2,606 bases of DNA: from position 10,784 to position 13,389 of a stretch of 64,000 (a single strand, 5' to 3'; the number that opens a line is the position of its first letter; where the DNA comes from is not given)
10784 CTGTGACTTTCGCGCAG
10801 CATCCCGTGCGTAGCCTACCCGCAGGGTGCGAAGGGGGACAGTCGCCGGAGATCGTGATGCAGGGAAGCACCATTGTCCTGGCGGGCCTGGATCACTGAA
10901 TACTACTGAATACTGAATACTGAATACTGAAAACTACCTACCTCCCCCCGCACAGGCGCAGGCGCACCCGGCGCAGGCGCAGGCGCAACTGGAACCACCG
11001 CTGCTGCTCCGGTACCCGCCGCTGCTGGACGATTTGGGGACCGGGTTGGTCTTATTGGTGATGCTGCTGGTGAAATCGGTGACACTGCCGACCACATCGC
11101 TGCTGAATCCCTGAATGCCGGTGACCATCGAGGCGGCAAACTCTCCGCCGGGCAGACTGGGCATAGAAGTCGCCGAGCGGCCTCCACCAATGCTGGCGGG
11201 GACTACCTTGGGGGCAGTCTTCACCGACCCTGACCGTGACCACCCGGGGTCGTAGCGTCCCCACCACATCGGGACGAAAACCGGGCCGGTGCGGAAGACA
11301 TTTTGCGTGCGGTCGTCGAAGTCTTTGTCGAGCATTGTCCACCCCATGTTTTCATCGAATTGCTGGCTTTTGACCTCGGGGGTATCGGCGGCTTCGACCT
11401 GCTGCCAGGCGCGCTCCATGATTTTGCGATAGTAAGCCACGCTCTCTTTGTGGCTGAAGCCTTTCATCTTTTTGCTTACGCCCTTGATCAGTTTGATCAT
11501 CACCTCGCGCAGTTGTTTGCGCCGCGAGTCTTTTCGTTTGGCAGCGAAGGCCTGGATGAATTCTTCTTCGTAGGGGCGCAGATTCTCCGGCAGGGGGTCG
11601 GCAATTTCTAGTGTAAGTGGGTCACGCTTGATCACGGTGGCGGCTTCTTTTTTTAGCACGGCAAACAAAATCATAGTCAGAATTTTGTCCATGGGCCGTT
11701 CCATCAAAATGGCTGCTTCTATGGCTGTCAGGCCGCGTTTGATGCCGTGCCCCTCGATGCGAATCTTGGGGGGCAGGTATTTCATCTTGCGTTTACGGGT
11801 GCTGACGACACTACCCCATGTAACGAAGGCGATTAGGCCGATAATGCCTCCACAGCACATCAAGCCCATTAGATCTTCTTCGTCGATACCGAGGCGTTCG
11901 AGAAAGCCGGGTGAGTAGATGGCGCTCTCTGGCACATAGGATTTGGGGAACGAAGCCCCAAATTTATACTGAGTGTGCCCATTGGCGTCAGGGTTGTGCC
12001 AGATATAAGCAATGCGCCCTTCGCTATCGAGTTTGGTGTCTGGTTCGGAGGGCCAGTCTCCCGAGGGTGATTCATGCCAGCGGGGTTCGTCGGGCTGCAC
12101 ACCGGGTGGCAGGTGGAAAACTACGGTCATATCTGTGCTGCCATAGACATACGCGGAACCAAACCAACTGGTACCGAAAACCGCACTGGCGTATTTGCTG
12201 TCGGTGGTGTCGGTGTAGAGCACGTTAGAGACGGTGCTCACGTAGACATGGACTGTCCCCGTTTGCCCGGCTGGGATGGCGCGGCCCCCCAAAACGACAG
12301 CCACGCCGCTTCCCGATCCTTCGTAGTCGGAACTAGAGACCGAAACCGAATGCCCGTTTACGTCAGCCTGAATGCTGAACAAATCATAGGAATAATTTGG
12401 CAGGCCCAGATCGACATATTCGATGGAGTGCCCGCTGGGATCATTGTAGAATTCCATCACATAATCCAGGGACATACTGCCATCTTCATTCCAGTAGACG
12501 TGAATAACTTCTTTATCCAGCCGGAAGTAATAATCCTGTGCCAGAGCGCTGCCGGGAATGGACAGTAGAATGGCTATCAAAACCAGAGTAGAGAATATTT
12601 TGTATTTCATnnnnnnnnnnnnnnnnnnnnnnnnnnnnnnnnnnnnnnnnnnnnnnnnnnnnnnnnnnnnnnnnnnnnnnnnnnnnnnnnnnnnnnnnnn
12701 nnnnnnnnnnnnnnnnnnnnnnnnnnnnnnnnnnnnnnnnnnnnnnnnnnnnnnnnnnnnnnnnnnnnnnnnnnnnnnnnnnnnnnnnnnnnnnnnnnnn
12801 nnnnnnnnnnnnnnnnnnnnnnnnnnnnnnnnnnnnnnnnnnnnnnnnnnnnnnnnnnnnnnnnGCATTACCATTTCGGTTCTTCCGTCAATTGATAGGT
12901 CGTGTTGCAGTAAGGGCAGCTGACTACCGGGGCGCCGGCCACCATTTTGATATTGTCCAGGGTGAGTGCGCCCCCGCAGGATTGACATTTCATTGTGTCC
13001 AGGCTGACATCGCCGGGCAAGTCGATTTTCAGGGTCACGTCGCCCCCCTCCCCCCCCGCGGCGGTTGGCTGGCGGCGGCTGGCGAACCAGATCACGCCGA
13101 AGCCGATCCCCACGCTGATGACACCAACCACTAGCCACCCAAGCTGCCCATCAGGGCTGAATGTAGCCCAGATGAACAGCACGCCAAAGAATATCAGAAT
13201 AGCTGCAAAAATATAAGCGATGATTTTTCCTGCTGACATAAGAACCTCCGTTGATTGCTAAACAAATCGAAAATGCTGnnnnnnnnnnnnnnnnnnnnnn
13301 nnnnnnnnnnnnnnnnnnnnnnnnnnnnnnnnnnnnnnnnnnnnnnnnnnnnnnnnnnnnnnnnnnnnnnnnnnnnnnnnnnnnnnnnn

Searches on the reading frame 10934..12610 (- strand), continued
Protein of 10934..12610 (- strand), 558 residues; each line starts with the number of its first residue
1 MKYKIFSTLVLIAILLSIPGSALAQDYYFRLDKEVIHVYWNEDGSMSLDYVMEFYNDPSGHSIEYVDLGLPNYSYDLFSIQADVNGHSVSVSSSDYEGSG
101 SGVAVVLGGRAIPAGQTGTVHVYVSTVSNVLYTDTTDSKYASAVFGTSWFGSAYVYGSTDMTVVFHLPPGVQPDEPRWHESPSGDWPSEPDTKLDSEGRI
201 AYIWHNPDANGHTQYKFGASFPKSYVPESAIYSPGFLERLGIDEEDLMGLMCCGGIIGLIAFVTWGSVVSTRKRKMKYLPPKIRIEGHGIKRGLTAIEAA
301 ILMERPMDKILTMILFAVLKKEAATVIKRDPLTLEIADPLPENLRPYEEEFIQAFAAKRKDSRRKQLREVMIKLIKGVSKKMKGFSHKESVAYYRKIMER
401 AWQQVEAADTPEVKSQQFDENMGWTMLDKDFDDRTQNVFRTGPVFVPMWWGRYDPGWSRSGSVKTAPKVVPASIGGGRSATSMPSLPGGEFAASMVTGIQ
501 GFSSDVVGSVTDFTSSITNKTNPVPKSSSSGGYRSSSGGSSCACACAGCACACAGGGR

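Call 84: search_protein_families(library=ncbifam, alignment_id=A1, max_evalue=0.05)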
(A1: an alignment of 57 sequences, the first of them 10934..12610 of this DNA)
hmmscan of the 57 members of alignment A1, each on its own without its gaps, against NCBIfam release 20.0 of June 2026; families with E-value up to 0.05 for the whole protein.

A. member 1, window:10934-12610:- (558 aa): 1 family
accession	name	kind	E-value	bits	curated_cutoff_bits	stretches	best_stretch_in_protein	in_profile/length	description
TIGR04222.1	near_uncomplex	domain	0.009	15.7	43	1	293-380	33-119/229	TIGR04222 domain-containing membrane protein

B. families by the number of members that match (of 57 scanned): 8 families
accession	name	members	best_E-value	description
TIGR04222.1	near_uncomplex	3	0.00077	TIGR04222 domain-containing membrane protein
NF033780.1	exosort_XrtU_C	1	0.0053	exosortase U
TIGR01392.2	MetX_acetyl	1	0.0059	homoserine O-acetyltransferase MetX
NF033605.1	Zn_bnd_ABC_AdcA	1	0.018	zinc ABC transporter substrate-binding lipoprotein AdcA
NF004815.0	PRK06169.1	1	0.018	amidase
NF045879.1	ICE_Mbov_0392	1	0.032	Mbov_0392 family ICE element protein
TIGR01990.1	bPGM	1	0.036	beta-phosphoglucomutase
NF007063.1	PRK09508.1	1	0.043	transcriptional regulator LeuO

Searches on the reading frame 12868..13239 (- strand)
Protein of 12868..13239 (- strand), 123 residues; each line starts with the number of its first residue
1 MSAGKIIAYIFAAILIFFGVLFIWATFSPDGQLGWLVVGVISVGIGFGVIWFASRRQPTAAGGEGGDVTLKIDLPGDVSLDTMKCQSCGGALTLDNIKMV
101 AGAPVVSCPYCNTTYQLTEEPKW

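Call 8: search_protein_families(library=pfam, proteins=[window:12868-13239:-], max_evalue=0.1)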
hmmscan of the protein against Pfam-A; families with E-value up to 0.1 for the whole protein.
window:12868-13239:- (123 aa): 9 families
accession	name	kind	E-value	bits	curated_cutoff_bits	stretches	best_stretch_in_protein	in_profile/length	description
PF24440.1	DUF7559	-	6.4e-05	23.6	27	0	73-98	26-51/52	Family of unknown function (DUF7559)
PF20120.5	DUF6510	-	0.0053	17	26.4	1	76-114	20-60/86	Family of unknown function (DUF6510)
PF11331.13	Zn_ribbon_12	-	0.024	14.8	27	0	101-119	2-20/45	EDR4 zinc-ribbon domain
PF03729.18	DUF308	-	0.033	14.9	25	1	3-49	20-71/73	Short repeat of unknown function (DUF308)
PF24838.2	8xMP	-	0.037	14.3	30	1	8-54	23-69/136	Octameric membrane protein family (8xMP)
PF22543.2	Rieske_4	-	0.05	14.3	28.4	1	83-114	38-69/119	Soluble Rieske-type ferredoxin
PF20134.4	DUF6524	-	0.07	13.3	27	1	3-57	65-119/131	Family of unknown function (DUF6524)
PF09723.15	Zn_ribbon_8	-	0.077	13.5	34.4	0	84-113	7-34/41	Zinc ribbon domain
PF12773.13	DZR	-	0.093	13.3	27.3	0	83-117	13-36/45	Double zinc ribbon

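Call 9: search_protein_families(library=ncbifam, proteins=[window:12868-13239:-], max_evalue=0.1)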
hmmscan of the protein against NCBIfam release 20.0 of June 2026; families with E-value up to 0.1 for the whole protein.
window:12868-13239:- (123 aa): 7 families
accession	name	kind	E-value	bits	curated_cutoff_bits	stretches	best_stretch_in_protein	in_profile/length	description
TIGR04104.1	cxxc_20_cxxc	subfamily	0.0068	16.8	45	1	84-122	2-42/93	TIGR04104 family putative zinc finger protein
NF033497.1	rubre_like_arch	subfamily_domain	0.018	14.7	32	0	84-92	18-26/34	rubrerythrin-like domain-containing protein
NF001604.0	PRK00398.1-1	equivalog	0.022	14.3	103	1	82-112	3-30/48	DNA-directed RNA polymerase subunit P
NF041070.1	carrier_LysW_Arch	domain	0.025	14.6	75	1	83-119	3-37/57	alpha-aminoadipate/glutamate carrier protein LysW/ArgW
TIGR02605.1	CxxC_CxxC_SSSS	subfamily_domain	0.076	13.1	31.3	0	84-113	7-34/52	FmdB family zinc ribbon protein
NF047912.1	ECs_2282_CxxC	subfamily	0.084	12.8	37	0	81-97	26-42/60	ECs_2282 family putative zinc-binding protein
NF041197.2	CxxC_Se_CxxC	equivalog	0.099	12.8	40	0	83-95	19-31/53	dual CXXC motif small (seleno)protein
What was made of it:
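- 12868..13239 (-): zn123: a 123-aa protein with two TM helices and a cytoplasmic 4-Cys zinc-ribbon (CxxC...CPxC). It ends in ...TEEPKW. It is the first gene of the conserved system. Only weak zinc-ribbon family hits were found (calls 8, 9).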

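Call 63: search_protein_families(library=padloc, proteins=[window:12868-13239:-], max_evalue=0.001)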
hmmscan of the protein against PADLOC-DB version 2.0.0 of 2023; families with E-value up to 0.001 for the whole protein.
window:12868-13239:- (123 aa): 0 families
